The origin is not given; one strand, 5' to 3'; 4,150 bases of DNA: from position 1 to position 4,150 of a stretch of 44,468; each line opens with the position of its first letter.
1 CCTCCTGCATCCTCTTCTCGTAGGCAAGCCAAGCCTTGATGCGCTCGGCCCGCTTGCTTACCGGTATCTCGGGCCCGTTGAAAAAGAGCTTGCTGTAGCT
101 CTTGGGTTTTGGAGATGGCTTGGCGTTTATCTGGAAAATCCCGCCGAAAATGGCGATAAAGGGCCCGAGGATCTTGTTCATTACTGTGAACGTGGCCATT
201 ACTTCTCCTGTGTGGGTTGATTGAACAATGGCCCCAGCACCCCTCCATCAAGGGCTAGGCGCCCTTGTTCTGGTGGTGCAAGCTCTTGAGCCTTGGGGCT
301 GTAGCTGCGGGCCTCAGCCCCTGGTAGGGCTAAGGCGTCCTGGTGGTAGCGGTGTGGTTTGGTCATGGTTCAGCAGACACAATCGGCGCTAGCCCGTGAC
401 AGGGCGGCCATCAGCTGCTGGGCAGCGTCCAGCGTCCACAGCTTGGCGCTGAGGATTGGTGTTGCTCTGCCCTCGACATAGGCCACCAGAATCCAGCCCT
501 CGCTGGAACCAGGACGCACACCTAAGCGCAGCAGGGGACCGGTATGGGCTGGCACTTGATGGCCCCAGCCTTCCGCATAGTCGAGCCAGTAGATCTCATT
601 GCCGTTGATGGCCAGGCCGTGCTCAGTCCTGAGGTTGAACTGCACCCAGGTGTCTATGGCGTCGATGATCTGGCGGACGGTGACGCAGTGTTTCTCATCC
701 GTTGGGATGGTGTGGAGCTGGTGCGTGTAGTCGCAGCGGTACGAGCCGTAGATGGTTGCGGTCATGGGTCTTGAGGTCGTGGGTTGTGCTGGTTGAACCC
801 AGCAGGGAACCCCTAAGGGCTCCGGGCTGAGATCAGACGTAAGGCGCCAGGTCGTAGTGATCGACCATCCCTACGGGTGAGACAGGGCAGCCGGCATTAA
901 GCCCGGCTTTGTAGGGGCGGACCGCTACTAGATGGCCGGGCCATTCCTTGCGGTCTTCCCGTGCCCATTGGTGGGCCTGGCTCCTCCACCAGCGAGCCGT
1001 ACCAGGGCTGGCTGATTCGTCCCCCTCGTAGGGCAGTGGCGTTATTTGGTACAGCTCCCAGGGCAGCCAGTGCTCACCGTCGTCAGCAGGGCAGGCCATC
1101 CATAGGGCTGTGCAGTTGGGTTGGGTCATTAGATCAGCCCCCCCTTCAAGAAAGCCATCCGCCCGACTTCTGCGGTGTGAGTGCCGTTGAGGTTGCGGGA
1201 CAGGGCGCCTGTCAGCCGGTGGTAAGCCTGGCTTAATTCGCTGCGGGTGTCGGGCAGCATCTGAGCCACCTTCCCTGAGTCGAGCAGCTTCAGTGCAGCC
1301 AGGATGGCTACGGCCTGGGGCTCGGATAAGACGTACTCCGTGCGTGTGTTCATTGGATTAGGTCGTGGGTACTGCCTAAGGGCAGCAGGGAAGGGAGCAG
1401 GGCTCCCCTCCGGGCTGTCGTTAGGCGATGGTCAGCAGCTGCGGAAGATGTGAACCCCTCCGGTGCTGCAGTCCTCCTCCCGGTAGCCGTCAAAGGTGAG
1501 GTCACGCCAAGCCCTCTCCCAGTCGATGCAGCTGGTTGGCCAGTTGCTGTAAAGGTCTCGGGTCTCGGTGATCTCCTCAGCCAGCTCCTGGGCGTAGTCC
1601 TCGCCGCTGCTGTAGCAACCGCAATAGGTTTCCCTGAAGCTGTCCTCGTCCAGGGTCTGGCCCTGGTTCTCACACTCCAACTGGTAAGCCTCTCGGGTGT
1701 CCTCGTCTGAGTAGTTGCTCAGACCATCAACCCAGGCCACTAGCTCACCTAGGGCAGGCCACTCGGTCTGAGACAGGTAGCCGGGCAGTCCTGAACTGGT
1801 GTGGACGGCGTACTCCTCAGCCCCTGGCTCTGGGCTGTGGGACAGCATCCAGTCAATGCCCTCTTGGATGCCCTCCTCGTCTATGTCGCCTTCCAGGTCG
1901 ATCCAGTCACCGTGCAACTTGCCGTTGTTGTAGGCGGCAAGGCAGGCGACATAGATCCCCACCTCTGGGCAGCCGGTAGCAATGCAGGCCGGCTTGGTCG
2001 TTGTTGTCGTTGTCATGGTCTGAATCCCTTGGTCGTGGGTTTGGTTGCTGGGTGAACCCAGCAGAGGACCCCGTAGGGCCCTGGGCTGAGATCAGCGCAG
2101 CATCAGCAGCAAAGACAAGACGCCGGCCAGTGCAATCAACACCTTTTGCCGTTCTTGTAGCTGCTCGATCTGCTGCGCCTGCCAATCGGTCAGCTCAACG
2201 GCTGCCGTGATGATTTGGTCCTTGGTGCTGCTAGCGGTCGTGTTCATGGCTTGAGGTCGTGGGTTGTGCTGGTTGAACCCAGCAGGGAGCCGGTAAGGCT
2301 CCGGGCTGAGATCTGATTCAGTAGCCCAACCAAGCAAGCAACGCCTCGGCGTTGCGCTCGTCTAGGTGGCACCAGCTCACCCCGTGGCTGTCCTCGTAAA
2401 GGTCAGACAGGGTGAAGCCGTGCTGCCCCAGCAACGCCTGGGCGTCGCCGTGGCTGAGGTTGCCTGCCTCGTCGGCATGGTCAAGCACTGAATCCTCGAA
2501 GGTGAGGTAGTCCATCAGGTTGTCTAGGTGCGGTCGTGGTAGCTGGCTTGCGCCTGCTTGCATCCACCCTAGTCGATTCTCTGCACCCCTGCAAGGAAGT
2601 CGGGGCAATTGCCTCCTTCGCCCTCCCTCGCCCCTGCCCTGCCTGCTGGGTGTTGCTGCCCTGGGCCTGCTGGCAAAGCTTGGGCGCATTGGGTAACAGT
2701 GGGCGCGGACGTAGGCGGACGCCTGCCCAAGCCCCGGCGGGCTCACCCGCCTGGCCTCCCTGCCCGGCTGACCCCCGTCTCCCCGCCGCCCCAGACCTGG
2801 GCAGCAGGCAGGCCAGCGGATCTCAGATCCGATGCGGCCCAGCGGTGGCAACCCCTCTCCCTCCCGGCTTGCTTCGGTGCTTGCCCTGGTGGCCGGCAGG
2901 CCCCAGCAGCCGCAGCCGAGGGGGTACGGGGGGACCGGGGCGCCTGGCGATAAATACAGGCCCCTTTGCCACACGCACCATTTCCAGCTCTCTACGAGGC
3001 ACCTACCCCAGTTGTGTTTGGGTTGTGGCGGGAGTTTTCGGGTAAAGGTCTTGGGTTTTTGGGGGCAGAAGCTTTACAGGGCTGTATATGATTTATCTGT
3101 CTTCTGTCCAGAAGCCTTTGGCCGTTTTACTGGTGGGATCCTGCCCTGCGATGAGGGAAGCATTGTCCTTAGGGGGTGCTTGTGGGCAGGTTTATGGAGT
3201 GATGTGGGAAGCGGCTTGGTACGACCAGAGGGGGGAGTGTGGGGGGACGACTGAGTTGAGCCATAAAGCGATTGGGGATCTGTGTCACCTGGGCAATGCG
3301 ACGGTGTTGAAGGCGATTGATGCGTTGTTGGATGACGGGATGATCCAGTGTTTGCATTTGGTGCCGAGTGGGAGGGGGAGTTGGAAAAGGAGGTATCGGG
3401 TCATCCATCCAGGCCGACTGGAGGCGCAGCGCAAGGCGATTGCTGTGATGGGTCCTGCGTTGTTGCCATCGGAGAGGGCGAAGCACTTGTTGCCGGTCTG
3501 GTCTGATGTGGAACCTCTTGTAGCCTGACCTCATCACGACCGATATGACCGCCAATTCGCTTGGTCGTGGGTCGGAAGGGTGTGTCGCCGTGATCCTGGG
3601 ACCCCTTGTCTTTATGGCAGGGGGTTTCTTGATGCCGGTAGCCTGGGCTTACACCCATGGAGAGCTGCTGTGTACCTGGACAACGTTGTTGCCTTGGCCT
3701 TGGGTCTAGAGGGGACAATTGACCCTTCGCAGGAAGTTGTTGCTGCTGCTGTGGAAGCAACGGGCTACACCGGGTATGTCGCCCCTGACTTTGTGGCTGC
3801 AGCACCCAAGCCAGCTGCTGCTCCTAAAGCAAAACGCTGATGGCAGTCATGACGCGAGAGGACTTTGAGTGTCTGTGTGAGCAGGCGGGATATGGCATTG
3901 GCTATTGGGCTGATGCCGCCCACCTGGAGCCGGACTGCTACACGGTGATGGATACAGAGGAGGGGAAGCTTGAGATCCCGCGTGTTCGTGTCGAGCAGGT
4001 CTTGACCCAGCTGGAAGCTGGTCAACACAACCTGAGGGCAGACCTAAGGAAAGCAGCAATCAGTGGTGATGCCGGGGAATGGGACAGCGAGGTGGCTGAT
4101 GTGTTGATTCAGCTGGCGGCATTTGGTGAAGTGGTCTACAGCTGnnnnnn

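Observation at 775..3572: Strand-specific 10-mer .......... immediately upstream of early-gene start codons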

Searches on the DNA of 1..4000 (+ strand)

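Call 7: search_dna_similar(query=window:1-4000:+, collection=phages, mode=distant, max_rows=20)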
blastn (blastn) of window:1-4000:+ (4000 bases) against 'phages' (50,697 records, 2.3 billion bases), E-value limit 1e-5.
Records with a match: 1; places in all: 1; records where one place covers at least 80% of the query: 0.
Best place of each record, by identity: 60-80% 1.
By first word of the organism name: uncultured 1.
By host as written in the record: - 1.
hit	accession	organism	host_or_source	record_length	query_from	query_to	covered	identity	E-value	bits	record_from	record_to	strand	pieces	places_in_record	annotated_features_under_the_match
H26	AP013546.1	uncultured phage_MedDCM-OCT-S37-C6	metagenomic fosmid library constructed ...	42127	3130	3467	8%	68.3%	6e-17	97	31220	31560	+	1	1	hypothetical protein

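Call 68: search_rna_families(source=window, start=3450, end=3700, threshold=evalue, max_evalue=1)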
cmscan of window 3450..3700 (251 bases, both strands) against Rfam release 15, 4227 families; matches with E-value up to 1: 2.
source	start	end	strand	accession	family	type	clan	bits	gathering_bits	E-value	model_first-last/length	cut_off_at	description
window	3539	3630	-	RF02628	Hrs1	Gene; sRNA;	-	22.4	56.4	0.023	1-74/74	no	Hfq-regulated sRNA 1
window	3598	3655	+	RF01750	ZMP-ZTP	Cis-reg; riboswitch;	-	17.9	39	0.64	1-86/86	no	ZMP/ZTP riboswitch aptamer (pfl RNA motif)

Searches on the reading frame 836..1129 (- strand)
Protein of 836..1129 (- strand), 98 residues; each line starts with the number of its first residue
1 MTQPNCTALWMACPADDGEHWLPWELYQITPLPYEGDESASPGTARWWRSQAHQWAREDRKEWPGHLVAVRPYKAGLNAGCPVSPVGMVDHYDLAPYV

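Call 51: search_protein_families(library=pfam, proteins=[window:836-1129:-], max_evalue=0.01)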
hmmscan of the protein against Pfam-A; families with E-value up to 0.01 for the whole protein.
window:836-1129:- (98 aa): 0 families

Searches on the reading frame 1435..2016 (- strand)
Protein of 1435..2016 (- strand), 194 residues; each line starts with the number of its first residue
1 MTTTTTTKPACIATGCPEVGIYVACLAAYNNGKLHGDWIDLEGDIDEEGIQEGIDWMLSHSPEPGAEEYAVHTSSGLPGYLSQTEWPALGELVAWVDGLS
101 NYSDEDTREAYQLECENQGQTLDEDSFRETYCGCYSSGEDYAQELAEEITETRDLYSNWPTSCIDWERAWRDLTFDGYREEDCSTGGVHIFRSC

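Call 51: search_protein_families(library=pfam, proteins=[window:1435-2016:-], max_evalue=0.01)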
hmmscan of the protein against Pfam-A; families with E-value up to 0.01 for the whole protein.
window:1435-2016:- (194 aa): 1 family
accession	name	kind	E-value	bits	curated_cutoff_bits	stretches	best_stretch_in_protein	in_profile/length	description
PF07275.16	ArdA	-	1.2e-22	81.7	27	1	21-178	1-145/155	Antirestriction protein (ArdA)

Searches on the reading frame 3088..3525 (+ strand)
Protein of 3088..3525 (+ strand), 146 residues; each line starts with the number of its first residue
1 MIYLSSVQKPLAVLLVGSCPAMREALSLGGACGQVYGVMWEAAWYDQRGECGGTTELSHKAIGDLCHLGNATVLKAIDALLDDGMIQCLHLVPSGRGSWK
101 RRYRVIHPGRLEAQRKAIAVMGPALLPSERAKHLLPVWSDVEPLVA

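Call 41: find_related_loci(query=window:3088-3525:+, collection=viral_contigs, flank=10000)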
Query window:3088-3525:+ (146 aa) in viral_contigs; peptide patterns used: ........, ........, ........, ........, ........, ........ (x = any residue, [..] = any of these).
33 stretches matched a pattern, but none encodes a relative of the query by tblastn (E <= 1e-3).
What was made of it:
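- Tried and rejected: A search for the 146-aa protein in viral contigs found no relatives (call 41).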

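Call 51: search_protein_families(library=pfam, proteins=[window:3088-3525:+], max_evalue=0.01)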
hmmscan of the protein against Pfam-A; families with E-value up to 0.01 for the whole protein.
window:3088-3525:+ (146 aa): 0 families
